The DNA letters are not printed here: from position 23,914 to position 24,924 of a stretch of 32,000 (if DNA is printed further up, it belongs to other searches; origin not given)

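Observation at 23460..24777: Intact copy of a recurrent two-gene module of unknown function (84-aa ELEWR protein plus 237-aa basic-tailed protein): best candidate for an undescribed system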

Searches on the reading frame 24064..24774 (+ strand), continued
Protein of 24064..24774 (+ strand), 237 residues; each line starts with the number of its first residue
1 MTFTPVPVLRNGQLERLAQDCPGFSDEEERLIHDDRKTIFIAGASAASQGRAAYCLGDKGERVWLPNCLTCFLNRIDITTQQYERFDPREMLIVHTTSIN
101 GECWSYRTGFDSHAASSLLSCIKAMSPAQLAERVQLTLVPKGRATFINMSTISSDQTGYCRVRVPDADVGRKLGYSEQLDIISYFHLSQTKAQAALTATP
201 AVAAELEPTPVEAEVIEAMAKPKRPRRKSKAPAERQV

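Call 106: find_encoding_contigs(protein=P0005, flank=9000, max_places=2)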
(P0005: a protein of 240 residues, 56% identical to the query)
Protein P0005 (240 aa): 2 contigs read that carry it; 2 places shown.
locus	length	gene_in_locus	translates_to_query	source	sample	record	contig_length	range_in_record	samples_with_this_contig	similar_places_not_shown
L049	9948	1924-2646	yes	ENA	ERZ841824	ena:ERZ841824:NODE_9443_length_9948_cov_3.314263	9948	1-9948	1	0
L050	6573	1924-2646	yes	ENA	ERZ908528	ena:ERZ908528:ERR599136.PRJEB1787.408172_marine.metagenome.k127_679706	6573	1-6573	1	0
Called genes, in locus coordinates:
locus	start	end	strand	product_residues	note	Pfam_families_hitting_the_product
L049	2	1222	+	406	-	?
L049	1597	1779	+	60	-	-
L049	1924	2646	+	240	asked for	-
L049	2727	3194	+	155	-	-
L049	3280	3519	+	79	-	-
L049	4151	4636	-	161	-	-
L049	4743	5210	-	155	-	-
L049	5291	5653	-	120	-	-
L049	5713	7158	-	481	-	PF00589:Phage_integrase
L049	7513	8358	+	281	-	-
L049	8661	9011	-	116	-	-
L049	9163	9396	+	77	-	PF01402:RHH_1 (weak)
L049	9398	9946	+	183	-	?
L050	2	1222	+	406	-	?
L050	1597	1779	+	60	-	-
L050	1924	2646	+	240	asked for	-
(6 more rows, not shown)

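Call 107: find_encoding_contigs(protein=P0015, flank=9000, max_places=2)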
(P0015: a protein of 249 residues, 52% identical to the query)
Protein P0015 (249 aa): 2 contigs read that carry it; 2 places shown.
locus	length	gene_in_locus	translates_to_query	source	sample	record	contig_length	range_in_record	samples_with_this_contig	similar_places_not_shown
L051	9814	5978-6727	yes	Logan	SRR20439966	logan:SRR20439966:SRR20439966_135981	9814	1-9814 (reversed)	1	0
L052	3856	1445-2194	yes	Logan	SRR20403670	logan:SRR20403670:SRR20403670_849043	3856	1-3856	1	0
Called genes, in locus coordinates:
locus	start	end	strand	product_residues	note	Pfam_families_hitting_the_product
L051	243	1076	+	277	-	-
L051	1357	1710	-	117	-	-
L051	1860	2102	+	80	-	-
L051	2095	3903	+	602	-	PF13148:DUF3987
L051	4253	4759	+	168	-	PF13384:HTH_23 (faint)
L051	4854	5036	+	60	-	-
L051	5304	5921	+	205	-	-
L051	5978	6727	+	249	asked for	-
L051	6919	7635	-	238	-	PF10544:T5orf172, PF13455:MUG113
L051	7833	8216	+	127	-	-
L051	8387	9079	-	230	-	-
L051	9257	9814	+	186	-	?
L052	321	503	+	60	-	-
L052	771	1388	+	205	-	-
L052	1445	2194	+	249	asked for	-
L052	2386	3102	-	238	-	PF10544:T5orf172, PF13455:MUG113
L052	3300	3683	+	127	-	-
